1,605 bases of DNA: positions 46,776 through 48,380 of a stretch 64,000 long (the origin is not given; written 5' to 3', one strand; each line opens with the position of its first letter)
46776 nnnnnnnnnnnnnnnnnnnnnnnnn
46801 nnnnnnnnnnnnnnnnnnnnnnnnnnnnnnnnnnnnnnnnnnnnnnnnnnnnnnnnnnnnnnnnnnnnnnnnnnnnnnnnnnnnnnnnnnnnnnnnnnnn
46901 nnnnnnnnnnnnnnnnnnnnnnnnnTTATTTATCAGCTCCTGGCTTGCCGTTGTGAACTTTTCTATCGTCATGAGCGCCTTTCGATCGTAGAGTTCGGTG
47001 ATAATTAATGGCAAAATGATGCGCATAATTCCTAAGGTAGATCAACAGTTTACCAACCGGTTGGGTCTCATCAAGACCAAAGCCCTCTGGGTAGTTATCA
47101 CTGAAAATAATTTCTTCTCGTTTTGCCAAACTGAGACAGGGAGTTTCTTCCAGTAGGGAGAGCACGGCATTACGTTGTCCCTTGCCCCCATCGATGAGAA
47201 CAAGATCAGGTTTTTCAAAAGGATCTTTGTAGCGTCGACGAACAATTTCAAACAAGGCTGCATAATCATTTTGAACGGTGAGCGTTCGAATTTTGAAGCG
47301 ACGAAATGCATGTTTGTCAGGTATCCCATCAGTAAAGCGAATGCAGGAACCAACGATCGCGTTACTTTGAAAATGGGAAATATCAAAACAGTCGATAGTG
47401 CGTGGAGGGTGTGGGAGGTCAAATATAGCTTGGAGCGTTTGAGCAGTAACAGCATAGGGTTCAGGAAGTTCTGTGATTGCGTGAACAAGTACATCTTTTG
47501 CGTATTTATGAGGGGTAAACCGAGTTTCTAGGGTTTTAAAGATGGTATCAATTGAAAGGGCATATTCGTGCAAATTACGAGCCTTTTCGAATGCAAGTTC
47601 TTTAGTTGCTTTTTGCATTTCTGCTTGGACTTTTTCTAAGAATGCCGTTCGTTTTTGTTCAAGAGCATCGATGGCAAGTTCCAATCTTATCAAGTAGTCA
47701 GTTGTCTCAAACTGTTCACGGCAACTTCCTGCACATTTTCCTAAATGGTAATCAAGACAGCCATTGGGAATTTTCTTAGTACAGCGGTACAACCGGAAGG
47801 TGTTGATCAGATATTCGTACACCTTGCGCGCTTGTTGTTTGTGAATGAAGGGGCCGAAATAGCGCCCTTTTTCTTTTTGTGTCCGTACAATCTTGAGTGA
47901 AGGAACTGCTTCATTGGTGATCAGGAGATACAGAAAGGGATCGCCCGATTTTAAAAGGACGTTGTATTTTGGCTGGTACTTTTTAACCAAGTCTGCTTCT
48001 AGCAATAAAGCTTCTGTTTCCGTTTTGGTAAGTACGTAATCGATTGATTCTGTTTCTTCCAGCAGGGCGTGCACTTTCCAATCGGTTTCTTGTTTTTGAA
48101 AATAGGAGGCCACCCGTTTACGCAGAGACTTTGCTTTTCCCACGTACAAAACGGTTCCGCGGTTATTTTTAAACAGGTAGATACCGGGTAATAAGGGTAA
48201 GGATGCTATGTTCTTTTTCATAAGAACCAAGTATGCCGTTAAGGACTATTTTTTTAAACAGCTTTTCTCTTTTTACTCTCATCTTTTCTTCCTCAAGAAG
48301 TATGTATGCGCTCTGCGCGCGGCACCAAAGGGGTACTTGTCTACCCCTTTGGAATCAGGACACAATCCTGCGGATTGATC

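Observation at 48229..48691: Foldback (long imperfect palindrome) repeat family with no coding capacity: compact copy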

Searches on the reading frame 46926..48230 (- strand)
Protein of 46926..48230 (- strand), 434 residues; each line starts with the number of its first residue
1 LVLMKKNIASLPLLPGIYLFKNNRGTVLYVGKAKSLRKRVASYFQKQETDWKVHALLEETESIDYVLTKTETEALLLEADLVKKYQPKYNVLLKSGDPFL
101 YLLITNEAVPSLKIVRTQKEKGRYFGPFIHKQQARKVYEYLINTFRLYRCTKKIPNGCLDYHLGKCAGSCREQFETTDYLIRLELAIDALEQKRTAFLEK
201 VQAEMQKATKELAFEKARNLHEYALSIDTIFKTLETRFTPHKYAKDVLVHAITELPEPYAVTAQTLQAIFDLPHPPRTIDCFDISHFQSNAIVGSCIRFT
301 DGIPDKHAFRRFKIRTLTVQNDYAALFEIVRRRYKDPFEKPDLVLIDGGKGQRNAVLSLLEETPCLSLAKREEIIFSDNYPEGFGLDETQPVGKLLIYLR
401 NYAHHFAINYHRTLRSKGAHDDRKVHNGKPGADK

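Call 11: search_protein_families(library=pfam, proteins=[window:46926-48230:-])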
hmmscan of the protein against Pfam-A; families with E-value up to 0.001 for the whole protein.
window:46926-48230:- (434 aa): 2 families
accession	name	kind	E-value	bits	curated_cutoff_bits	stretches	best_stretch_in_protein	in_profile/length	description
PF08459.17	UvrC_RNaseH_dom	-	5.6e-36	124.2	22.3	1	268-408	2-159/159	UvrC RNAse H endonuclease domain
PF01541.30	GIY-YIG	-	5.5e-10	39.8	22.6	1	16-90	3-78/78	GIY-YIG catalytic domain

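Call 31: find_encoding_contigs(protein=window:46926-48221:-, flank=10000, max_places=10)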
Protein window:46926-48221:- (431 aa): 5 contigs read that carry it; 2 places shown.
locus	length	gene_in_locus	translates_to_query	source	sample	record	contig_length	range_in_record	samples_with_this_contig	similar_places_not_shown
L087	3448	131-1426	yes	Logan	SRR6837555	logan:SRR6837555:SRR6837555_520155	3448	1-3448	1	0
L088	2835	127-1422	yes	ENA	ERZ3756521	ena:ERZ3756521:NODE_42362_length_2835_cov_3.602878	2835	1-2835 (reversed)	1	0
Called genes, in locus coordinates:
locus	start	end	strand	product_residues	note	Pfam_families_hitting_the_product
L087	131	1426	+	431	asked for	PF01541:GIY-YIG, PF27096:UvrC_M, PF08459:UvrC_RNaseH_dom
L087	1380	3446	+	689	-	?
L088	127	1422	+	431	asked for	PF01541:GIY-YIG, PF27096:UvrC_M, PF08459:UvrC_RNaseH_dom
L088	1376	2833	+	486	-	?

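Call 37: find_homologous_proteins(query=window:46926-48221:-, max_evalue=1e-20)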
Query window:46926-48221:- (431 aa): 7998 proteins with E <= 1e-20 among 8000 candidates; the best 120 are listed.
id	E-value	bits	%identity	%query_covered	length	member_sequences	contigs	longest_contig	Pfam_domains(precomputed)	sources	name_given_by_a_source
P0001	3.0e-290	980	100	100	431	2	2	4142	PF27096.1,PF01541.31,PF08459.18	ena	-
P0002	4.8e-256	867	86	100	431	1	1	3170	PF27096.1,PF01541.31,PF08459.18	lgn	-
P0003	9.1e-243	823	82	100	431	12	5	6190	PF27096.1,PF01541.31,PF08459.18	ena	-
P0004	1.9e-242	822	82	100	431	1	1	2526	PF27096.1,PF01541.31,PF08459.18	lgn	-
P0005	4.5e-241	818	81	100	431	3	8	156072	PF27096.1,PF01541.31,PF08459.18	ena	-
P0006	1.0e-239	813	82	100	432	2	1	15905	PF27096.1,PF01541.31,PF08459.18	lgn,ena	-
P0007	7.0e-236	801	80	100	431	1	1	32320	PF27096.1,PF01541.31,PF08459.18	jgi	jgi:excinuclease ABC subunit C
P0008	1.6e-214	730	73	100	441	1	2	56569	PF27096.1,PF01541.31,PF08459.18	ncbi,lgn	-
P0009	1.2e-213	727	74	100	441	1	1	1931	PF27096.1,PF01541.31,PF08459.18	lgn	-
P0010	6.5e-211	718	73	100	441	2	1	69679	PF27096.1,PF01541.31,PF08459.18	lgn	-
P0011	1.2e-206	704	72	99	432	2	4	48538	PF27096.1,PF01541.31,PF08459.18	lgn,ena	-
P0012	3.8e-206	703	72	98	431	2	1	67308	PF27096.1,PF01541.31,PF08459.18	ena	-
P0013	2.9e-187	640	68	95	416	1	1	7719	PF27096.1,PF01541.31,PF08459.18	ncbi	-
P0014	3.2e-184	630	66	97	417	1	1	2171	PF27096.1,PF01541.31,PF08459.18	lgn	-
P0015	4.3e-184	630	64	96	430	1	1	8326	PF27096.1,PF01541.31,PF08459.18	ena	-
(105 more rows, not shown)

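Call 38: find_encoding_contigs(protein=P0005, flank=10000, max_places=4)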
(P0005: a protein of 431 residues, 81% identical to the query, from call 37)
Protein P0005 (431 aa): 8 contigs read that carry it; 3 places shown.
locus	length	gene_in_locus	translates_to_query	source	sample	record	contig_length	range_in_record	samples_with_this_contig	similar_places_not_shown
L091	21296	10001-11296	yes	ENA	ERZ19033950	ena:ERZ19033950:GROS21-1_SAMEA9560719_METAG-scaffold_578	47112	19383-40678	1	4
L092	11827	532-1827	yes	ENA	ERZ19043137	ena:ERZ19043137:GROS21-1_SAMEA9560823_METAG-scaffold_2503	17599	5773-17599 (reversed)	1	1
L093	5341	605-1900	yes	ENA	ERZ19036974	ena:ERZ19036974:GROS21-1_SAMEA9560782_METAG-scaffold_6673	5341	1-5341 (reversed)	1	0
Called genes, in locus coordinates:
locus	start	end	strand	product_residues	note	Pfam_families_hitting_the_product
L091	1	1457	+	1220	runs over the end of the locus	-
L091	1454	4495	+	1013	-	-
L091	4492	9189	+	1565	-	-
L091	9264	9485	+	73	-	-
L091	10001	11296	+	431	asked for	PF01541:GIY-YIG, PF27096:UvrC_M, PF08459:UvrC_RNaseH_dom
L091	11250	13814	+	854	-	PF02861:Clp_N, PF23569:NBD_SMAX1, PF00004:AAA, PF17871:AAA_lid_9, PF00004:AAA, PF07724:AAA_2, PF07728:AAA_5, PF10431:ClpB_D2-small, +8 more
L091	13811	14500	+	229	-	PF00121:TIM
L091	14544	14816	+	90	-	PF03840:SecG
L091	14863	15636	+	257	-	PF02405:MlaE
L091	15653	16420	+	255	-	PF00005:ABC_tran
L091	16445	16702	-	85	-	-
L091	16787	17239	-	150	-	-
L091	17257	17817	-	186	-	-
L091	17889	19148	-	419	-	-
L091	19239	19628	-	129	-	-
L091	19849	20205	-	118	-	-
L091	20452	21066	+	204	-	-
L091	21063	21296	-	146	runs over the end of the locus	-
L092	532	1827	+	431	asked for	PF01541:GIY-YIG, PF27096:UvrC_M, PF08459:UvrC_RNaseH_dom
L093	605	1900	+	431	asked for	PF01541:GIY-YIG, PF27096:UvrC_M, PF08459:UvrC_RNaseH_dom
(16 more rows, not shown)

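Call 39: find_encoding_contigs(protein=P0007, flank=10000, max_places=3)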
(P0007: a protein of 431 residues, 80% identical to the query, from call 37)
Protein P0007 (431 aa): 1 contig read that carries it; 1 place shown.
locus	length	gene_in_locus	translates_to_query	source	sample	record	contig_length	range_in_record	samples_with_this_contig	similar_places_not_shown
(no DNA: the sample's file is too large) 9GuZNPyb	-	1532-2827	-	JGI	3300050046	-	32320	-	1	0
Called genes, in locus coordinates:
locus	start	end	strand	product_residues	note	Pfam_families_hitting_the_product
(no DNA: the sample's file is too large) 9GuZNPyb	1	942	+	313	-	?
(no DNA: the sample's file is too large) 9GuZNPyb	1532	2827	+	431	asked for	PF01541:GIY-YIG, PF27096:UvrC_M, PF08459:UvrC_RNaseH_dom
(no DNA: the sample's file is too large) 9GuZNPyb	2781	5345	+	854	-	PF02861:Clp_N, PF23569:NBD_SMAX1, PF00004:AAA, PF17871:AAA_lid_9, PF00004:AAA, PF07724:AAA_2, PF07728:AAA_5, PF10431:ClpB_D2-small, +6 more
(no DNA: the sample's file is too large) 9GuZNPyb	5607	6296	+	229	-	PF00121:TIM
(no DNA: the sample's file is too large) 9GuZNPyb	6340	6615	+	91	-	PF03840:SecG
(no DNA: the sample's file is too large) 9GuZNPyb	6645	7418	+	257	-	PF02405:MlaE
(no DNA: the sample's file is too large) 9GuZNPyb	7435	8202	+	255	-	PF00005:ABC_tran, PF13304:AAA_21 (faint)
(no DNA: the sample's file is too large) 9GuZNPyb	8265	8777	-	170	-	-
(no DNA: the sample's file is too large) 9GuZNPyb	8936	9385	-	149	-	-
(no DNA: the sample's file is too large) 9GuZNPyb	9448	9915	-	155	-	-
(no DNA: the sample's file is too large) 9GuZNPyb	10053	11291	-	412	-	-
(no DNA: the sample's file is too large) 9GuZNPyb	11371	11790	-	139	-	-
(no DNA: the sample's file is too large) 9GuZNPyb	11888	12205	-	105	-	-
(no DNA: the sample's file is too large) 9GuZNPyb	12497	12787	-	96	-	-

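Call 40: find_encoding_contigs(protein=P0008, flank=10000, max_places=3)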
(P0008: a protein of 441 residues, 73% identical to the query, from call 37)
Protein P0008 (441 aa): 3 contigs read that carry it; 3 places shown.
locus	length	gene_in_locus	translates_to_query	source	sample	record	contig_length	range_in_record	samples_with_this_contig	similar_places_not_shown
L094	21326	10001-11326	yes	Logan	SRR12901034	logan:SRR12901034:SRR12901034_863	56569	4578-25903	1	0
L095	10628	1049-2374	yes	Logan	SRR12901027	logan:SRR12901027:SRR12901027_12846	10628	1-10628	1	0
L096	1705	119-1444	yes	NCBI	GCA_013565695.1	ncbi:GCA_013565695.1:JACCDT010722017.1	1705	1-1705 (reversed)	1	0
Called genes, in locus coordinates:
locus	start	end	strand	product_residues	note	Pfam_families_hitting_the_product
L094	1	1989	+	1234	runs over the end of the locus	-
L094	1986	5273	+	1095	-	-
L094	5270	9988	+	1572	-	-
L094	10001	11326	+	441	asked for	PF01541:GIY-YIG, PF27096:UvrC_M, PF08459:UvrC_RNaseH_dom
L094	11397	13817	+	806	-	PF02861:Clp_N, PF23569:NBD_SMAX1, PF00004:AAA, PF17871:AAA_lid_9, PF00004:AAA, PF07724:AAA_2, PF07728:AAA_5, PF10431:ClpB_D2-small, +7 more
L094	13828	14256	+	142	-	-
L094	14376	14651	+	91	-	PF03840:SecG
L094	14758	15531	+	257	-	PF02405:MlaE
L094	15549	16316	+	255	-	PF00005:ABC_tran, PF13304:AAA_21 (faint)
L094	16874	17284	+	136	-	-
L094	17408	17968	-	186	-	-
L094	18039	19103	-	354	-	PF00561:Abhydrolase_1, PF12697:Abhydrolase_6, PF12146:Hydrolase_4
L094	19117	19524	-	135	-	-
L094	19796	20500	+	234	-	PF01928:CYTH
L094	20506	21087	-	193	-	PF07931:CPT, PF13671:AAA_33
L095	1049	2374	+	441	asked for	PF01541:GIY-YIG, PF27096:UvrC_M, PF08459:UvrC_RNaseH_dom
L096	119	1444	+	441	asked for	PF01541:GIY-YIG, PF27096:UvrC_M, PF08459:UvrC_RNaseH_dom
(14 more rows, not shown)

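Call 50: find_encoding_contigs(protein=P0006, flank=10000, max_places=3)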
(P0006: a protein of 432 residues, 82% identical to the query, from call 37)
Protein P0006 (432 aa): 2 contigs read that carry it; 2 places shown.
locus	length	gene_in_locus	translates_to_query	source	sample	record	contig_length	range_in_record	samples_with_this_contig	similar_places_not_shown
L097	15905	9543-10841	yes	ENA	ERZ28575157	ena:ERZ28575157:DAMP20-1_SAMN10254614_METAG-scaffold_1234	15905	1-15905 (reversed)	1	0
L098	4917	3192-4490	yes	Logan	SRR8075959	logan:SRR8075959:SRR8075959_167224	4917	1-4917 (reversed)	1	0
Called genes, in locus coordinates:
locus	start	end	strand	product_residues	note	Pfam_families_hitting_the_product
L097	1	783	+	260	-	?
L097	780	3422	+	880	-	-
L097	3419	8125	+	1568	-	-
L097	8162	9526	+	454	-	PF17164:DUF5122 (weak)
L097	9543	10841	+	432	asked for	PF01541:GIY-YIG, PF27096:UvrC_M, PF08459:UvrC_RNaseH_dom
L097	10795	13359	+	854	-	PF02861:Clp_N, PF23569:NBD_SMAX1, PF00004:AAA, PF17871:AAA_lid_9, PF00004:AAA, PF07724:AAA_2, PF07728:AAA_5, PF10431:ClpB_D2-small, +7 more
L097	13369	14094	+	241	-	PF00121:TIM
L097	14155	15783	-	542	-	-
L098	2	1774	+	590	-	?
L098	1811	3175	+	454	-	PF17164:DUF5122 (weak)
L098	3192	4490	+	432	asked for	PF01541:GIY-YIG, PF27096:UvrC_M, PF08459:UvrC_RNaseH_dom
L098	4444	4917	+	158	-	?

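Call 51: find_encoding_contigs(protein=P0012, flank=10000, max_places=2)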
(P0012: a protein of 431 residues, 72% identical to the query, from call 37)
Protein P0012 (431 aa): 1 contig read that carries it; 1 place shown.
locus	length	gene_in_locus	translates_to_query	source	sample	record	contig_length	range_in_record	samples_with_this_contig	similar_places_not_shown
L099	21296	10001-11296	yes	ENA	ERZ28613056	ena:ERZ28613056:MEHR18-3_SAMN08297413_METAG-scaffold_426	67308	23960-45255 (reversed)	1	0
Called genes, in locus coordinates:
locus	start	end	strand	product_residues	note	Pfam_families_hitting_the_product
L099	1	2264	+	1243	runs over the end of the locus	-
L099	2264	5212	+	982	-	-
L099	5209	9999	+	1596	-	-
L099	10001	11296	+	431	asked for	PF01541:GIY-YIG, PF27096:UvrC_M, PF08459:UvrC_RNaseH_dom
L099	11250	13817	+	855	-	PF02861:Clp_N, PF23569:NBD_SMAX1, PF00004:AAA, PF17871:AAA_lid_9, PF00004:AAA, PF07724:AAA_2, PF07728:AAA_5, PF10431:ClpB_D2-small, +8 more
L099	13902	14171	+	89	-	PF03840:SecG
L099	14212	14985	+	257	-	PF02405:MlaE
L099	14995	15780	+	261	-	PF00005:ABC_tran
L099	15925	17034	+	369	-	PF13639:zf-RING_2 (weak)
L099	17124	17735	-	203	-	-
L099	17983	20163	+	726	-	PF12796:Ank_2 (faint), PF13637:Ank_4 (faint)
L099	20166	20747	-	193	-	PF13673:Acetyltransf_10 (weak), PF00583:Acetyltransf_1, PF13508:Acetyltransf_7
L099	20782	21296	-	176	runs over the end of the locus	PF22769:DCD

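Call 74: find_encoding_contigs(protein=P0002, flank=10000, max_places=3)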
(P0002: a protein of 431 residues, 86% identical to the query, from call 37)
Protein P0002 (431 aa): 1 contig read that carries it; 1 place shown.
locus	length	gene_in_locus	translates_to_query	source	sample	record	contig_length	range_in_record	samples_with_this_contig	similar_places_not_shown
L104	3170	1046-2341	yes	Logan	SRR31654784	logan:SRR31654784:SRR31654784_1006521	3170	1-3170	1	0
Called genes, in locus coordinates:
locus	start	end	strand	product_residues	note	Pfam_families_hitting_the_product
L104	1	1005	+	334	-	?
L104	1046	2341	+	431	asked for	PF01541:GIY-YIG, PF27096:UvrC_M, PF08459:UvrC_RNaseH_dom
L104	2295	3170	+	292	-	?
